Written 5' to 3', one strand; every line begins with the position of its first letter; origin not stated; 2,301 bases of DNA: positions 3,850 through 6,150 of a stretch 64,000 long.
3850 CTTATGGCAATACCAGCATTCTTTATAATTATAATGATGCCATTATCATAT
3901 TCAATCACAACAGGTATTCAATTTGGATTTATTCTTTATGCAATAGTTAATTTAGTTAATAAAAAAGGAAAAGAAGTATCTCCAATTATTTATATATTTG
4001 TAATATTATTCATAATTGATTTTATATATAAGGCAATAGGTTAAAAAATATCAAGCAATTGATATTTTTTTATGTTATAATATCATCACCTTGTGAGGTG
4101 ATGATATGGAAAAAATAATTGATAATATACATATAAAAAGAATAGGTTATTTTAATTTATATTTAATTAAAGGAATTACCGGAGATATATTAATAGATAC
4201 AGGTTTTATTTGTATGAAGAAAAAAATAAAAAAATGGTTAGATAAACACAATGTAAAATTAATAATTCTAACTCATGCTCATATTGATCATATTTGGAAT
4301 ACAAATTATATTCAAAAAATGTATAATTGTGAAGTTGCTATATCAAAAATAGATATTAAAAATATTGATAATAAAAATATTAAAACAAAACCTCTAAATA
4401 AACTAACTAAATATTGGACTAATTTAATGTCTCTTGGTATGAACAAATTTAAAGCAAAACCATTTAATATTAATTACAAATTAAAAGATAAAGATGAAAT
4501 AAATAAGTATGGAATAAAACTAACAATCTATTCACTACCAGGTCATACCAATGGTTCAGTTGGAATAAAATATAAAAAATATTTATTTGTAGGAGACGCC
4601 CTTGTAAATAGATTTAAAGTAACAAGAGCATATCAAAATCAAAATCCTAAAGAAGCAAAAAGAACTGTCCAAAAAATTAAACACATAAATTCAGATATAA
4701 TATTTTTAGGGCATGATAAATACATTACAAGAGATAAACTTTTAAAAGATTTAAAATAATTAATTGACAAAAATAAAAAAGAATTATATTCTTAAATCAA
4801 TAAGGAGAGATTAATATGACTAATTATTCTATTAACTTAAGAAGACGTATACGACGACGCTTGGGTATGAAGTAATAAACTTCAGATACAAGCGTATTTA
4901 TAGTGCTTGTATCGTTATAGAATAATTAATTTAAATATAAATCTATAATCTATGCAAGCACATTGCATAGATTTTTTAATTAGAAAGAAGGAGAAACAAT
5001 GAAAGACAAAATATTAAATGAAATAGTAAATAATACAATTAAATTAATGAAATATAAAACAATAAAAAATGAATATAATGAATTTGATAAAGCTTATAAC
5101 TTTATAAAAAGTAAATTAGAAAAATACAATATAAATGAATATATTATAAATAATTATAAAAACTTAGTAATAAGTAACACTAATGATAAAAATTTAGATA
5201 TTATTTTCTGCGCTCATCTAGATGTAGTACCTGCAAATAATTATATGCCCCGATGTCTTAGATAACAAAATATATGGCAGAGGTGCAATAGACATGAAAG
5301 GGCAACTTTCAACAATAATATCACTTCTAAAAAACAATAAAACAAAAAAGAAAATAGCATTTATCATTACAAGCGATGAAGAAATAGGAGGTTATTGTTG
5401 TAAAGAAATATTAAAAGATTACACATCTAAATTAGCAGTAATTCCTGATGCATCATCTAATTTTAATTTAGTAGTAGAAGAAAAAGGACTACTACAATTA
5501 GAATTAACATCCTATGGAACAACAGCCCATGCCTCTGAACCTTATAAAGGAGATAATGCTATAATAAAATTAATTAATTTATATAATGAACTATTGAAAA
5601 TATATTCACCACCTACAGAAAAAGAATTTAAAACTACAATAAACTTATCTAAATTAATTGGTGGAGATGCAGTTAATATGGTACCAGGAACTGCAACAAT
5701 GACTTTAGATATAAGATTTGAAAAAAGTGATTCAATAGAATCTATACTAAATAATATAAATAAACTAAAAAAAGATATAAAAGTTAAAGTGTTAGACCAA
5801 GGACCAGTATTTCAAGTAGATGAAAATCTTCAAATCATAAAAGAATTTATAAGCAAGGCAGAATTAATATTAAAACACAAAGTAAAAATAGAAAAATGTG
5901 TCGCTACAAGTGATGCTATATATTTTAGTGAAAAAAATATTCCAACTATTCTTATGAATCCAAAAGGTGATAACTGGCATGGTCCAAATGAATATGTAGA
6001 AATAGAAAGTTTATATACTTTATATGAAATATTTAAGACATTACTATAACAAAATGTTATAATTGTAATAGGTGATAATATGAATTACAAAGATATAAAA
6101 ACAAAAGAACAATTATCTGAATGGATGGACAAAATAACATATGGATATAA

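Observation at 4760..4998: Arg-codon-rich leader peptide with mutually exclusive hairpins upstream of an ArgE/DapE-like peptidase gene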

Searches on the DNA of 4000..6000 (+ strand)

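Call 3: search_rna_families(source=window, start=4000, end=6000, threshold=evalue, max_evalue=10, show_alignments=3)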
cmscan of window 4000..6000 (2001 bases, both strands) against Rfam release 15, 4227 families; matches with E-value up to 10: 3.
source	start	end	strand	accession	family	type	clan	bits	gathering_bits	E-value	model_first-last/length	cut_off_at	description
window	5600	5677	-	RF01180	snoR110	Gene; snRNA; snoRNA; HACA-box;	-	19.8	44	4.3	1-89/89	no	Small nucleolar RNA snoR110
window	5454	5510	-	RF00731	mir-155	Gene; miRNA;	-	19.4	56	1.4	1-65/65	no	mir-155 microRNA precursor family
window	4793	4830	-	RF02478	GlsR10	Gene; snRNA; snoRNA; CD-box;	-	18.3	75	1.4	1-68/68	no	Small nucleolar RNA GlsR10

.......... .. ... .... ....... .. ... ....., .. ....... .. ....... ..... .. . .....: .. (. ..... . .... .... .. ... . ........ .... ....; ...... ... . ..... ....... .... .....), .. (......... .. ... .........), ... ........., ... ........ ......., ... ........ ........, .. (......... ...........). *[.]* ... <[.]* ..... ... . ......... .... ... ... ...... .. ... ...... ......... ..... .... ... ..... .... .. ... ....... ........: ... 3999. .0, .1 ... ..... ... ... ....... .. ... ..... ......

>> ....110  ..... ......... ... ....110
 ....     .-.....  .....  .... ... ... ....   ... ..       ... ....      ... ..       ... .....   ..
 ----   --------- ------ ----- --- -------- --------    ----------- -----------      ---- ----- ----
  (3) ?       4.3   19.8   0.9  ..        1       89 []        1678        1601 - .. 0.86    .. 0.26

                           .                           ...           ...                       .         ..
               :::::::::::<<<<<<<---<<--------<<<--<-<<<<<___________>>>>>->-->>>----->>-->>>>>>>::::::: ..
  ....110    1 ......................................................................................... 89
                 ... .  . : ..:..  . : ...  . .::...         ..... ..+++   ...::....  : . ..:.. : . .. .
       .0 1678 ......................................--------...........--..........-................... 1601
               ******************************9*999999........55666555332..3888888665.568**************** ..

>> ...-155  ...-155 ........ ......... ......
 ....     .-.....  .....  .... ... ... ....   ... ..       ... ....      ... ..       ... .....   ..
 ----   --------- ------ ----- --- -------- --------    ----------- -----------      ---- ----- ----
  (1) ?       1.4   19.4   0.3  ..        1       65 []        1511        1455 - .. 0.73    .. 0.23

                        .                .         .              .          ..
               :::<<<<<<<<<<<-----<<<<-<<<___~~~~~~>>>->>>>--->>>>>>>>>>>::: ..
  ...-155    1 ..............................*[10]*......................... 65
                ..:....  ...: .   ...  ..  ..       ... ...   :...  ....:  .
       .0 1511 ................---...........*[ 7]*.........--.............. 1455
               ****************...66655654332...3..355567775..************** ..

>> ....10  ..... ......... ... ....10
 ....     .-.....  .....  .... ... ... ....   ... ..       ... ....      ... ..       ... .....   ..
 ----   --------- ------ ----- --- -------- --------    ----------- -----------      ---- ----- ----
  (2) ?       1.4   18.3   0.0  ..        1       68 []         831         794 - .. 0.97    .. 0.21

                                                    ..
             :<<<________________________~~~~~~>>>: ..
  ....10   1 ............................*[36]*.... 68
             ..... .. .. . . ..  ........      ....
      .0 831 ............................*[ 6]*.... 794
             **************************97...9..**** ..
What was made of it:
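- On T-box leaders: None in window 4000-6000 (call 3).
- Closest known: Arg-specifier T-box leaders. Different: The window itself has no T-box (call 3).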

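Call 49: build_rna_model(alignment_id=A3, structure=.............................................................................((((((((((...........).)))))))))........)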
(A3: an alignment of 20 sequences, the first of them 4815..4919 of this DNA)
Model R1 built from alignment A3 (20 sequences, 117 columns); structure: as given.
model positions 106; base pairs 10; branch points 0; effective number of sequences 3.82; information 0.59 bits per position. Calibrated on 0.2 Mb of random sequence (short: E-values are rough).
structure used (alignment columns):
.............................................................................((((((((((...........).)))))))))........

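Call 50: search_with_rna_model(model_id=R1, sources=[window, L001, L002, L003, L004, L005, L006, L007, L008, L009, L010, L011, L012, L013, L014, L015, L016, L017, L018, L019, L020, L021, L022, L023, L024, L025, L026], max_evalue=1)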
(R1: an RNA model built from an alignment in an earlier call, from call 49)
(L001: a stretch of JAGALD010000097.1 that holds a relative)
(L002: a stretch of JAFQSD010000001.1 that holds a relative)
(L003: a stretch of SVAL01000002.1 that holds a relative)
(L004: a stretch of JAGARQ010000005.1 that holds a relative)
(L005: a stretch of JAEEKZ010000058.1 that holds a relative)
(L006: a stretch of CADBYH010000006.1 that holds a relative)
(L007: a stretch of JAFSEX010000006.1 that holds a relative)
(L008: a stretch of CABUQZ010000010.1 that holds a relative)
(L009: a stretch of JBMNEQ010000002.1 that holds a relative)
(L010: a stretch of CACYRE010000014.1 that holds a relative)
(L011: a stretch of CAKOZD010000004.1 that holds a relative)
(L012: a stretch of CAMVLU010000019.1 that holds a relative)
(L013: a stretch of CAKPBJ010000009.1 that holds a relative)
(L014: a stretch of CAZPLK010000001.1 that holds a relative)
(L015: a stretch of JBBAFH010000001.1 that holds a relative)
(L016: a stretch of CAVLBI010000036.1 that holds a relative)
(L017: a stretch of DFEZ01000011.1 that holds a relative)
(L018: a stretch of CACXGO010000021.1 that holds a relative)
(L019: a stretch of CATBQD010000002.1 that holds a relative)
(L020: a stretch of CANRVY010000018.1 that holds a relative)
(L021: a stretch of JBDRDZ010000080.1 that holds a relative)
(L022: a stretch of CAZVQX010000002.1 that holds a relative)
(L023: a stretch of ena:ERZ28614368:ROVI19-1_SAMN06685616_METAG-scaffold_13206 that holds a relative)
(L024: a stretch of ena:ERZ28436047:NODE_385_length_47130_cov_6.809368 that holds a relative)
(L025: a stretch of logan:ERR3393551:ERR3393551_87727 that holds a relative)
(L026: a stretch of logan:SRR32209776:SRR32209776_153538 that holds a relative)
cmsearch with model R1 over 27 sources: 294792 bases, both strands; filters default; matches with E-value up to 1: 37.
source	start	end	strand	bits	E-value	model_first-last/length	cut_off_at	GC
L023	29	134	+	107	3.1e-18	1-106/106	no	0.32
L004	4819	4924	+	106.2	4.4e-18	1-106/106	no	0.33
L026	42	147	+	105.5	6e-18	1-106/106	no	0.33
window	4815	4920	+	105.5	6.2e-18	1-106/106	no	0.32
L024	2025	2131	+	97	3e-16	1-106/106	no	0.36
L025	1261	1367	+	97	3e-16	1-106/106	no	0.36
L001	177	279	+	96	4.8e-16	1-106/106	no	0.27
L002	4807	4912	+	93.6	1.4e-15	1-106/106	no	0.36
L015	3477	3583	+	88.3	1.6e-14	1-106/106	no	0.26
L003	4740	4844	+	87.2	2.6e-14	1-106/106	no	0.31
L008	4840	4939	+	87.1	2.7e-14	1-106/106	no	0.31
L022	4845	4951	+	86.6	3.4e-14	1-106/106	no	0.31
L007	4699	4800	+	77.8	1.9e-12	1-106/106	no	0.22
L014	4854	4953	+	77.6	2.1e-12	1-106/106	no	0.25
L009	4848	4950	+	77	2.8e-12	1-106/106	no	0.31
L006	4800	4897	+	76.8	3.1e-12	1-106/106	no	0.3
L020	4818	4927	+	75.3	6e-12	1-106/106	no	0.32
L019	4817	4927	+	73.3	1.5e-11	1-106/106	no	0.31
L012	2711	2803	+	70.2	6.2e-11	1-106/106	no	0.25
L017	4698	4790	+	67.8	1.8e-10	1-106/106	no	0.24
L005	3139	3233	+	60.4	5.6e-09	1-106/106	no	0.26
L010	348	445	+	55.3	5.6e-08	1-106/106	no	0.26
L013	4045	4145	+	48.5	1.2e-06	1-106/106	no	0.25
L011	4096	4195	+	46.7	2.9e-06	1-106/106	no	0.23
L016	4038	4138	+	45.5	4.9e-06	1-106/106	no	0.24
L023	92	183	-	26.8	0.026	1-106/106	no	0.25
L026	105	195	-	25.8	0.04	1-106/106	no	0.25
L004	4882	4972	-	25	0.059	1-106/106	no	0.25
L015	3541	3626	-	24.9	0.063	1-106/106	no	0.24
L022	4909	4995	-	23.3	0.13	1-106/106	no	0.26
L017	4747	4792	-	23.1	0.14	62-106/106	no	0.24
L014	4912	5010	-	21.8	0.25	1-106/106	no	0.25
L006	4855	4952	-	20.9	0.39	1-106/106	no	0.31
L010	403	502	-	20.6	0.44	1-106/106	no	0.24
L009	4909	5006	-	20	0.58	1-106/106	no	0.29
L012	2760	2804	-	19.3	0.8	63-106/106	no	0.27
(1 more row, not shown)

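Call 53: search_with_rna_model(model_id=R1, sources=[L027, L028, L029, L030, L031, L032, L033, L034, L035, L036, L037, L038, L039, L040, L041, L042, L043, L044, L045, L046, L047, L048, L049, L050, L051, L052, L053, L054, L055, L056, L057, L058, L059, L060, L061, L062, L063, L064, L065, L066, L067, L068, L069, L070, L071, L072, L073, L074, L075, L076, L077, L078, L079, L080, L081, L082, L083, L084, L085, L086, L087, L088, L089, L090, L091, L092, L093, L094, L095, L096, L097, L098, L099, L100, L101, L102, L103, L104, L105, L106], max_evalue=0.01)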
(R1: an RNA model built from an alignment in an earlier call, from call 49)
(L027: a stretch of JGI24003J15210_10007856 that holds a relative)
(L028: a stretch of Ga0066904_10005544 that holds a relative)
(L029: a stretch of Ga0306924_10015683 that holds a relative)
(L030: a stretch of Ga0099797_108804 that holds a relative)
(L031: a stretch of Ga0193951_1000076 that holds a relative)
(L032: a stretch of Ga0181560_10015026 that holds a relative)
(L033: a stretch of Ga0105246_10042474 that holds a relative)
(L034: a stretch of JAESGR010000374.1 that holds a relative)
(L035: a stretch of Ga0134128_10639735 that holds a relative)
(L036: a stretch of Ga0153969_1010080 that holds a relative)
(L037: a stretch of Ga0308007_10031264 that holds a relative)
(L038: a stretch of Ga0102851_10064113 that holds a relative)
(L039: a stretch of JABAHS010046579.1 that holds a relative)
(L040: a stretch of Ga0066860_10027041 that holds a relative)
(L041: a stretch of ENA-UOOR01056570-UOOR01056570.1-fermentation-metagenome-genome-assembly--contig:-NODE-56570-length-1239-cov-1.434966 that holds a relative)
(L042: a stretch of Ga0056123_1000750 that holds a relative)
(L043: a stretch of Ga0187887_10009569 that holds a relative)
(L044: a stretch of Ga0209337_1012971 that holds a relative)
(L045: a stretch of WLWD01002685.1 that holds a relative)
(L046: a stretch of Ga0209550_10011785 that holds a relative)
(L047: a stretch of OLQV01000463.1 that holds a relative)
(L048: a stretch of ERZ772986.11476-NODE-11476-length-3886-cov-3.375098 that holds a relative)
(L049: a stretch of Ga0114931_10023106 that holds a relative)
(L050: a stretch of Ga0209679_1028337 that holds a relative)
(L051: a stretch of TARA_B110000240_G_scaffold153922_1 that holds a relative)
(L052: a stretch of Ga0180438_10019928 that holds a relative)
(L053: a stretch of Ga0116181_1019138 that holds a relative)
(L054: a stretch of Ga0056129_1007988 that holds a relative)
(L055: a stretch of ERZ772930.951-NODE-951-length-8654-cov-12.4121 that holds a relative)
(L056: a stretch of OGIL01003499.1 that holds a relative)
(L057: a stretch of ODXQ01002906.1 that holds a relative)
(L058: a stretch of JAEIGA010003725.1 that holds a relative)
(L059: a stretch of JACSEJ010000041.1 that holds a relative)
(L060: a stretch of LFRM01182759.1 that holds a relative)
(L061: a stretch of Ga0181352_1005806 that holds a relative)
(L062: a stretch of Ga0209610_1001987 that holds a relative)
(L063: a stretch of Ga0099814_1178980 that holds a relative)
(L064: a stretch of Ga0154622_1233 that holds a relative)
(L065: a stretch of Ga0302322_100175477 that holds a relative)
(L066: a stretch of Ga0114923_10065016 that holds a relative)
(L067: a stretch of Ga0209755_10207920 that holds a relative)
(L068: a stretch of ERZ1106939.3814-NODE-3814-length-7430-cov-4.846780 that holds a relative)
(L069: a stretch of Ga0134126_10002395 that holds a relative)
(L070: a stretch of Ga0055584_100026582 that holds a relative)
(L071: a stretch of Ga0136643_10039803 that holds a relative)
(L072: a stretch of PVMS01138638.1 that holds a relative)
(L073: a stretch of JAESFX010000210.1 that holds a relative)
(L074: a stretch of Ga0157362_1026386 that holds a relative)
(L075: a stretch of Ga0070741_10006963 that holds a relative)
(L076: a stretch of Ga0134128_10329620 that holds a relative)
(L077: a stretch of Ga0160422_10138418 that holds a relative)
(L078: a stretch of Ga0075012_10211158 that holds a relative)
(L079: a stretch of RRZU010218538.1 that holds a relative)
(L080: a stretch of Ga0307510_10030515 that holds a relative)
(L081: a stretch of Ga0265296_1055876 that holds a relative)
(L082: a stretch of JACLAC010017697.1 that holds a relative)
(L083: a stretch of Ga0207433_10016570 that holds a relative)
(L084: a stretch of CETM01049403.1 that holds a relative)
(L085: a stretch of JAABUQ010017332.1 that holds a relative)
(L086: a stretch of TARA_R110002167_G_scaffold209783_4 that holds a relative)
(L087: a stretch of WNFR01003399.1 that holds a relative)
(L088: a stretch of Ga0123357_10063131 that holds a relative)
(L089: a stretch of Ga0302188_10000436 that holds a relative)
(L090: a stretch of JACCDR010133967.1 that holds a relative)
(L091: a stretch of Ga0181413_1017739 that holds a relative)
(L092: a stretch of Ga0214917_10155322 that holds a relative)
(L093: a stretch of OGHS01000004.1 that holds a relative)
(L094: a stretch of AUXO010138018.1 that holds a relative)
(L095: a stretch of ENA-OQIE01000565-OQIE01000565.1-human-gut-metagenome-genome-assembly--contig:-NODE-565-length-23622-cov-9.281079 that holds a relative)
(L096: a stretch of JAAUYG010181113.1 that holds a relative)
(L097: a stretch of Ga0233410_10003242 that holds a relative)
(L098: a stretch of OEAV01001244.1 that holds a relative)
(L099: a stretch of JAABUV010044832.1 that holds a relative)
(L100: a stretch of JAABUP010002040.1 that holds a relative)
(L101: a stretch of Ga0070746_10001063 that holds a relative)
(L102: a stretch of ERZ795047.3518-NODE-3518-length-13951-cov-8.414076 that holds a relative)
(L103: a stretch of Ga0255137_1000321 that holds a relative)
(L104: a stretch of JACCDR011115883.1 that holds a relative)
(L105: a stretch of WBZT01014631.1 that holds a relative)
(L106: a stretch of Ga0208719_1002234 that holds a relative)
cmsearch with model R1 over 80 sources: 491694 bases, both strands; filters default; matches with E-value up to 0.01: 3.
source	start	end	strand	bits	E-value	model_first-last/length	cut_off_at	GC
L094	2536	2628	-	67.8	3.1e-10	1-106/106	no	0.24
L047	8896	8991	-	39.3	0.00014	1-106/106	no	0.26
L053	1002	1110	+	31.9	0.0042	1-106/106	no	0.34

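Call 71: search_with_rna_model(model_id=R1, sources=[L107, L108, L109, L110, L111, L112, L113, L114, L115, L116, L117, L118, L119, L120, L121, L122, L123, L124, L125, L126, L127, L128, L129, L130, L131, L132, L133, L134, L135, L136, L137, L138, L139, L140, L141, L142, L143, L144, L145, L146, L147, L148, L149], max_evalue=0.01)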
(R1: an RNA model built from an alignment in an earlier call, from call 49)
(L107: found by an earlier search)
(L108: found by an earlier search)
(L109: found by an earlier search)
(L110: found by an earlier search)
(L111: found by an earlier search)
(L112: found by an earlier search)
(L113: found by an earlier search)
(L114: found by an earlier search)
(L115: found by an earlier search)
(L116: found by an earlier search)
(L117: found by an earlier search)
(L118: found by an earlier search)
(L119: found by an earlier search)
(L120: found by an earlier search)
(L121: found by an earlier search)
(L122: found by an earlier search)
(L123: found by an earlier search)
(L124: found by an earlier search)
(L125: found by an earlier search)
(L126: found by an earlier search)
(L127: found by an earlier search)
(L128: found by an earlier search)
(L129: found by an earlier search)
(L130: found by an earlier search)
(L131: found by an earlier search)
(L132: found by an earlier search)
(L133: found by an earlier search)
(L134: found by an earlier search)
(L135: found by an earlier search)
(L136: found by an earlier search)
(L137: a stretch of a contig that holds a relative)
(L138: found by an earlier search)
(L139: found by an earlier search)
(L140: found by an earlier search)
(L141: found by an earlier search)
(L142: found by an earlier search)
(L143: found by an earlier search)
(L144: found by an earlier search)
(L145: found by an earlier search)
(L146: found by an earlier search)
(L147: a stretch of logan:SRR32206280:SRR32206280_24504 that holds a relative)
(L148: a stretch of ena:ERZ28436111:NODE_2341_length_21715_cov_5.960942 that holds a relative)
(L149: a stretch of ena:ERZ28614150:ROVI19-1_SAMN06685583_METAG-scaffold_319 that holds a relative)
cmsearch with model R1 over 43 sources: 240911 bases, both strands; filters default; matches with E-value up to 0.01: 4.
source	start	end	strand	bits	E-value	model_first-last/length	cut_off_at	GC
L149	2322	2427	+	100.1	5.9e-17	1-106/106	no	0.31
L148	2321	2427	+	90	6e-15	1-106/106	no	0.33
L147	2319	2426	+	89.3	8.3e-15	1-106/106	no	0.39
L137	8437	8545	-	37.4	0.00017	1-106/106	no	0.28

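Call 85: search_with_rna_model(model_id=R1, sources=[L150, L151, L152, L153, L154], max_evalue=1)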
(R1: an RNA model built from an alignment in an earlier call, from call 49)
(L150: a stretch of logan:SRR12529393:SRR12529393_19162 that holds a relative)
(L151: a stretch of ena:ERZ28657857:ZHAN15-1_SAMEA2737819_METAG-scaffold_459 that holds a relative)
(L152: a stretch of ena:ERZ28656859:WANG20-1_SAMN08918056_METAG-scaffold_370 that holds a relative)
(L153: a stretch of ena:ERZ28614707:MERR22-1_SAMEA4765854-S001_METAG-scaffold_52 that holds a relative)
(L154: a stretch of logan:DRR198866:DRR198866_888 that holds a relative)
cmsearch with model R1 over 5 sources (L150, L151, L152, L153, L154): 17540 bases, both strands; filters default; matches with E-value up to 1: 14.
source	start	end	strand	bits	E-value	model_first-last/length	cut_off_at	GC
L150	522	627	+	105.5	3.7e-19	1-106/106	no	0.32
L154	1048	1145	+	38.9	6.2e-06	1-106/106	no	0.26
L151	1026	1137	+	37.9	9.5e-06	1-106/106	no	0.27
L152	1026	1137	+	37.9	9.5e-06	1-106/106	no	0.27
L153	1026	1137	+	37.9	9.5e-06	1-106/106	no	0.27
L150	585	676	-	26.3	0.002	1-106/106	no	0.25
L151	1094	1181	-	18.1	0.083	1-106/106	no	0.24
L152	1094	1181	-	18.1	0.083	1-106/106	no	0.24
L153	1094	1181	-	18.1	0.083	1-106/106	no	0.24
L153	2892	2932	-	14.5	0.42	1-106/106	no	0.15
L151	247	346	+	14.5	0.43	1-106/106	no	0.3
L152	247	346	+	14.5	0.43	1-106/106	no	0.3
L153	2586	2632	+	14.3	0.46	1-106/106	no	0.23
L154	1102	1183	-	12.8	0.94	1-106/106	no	0.24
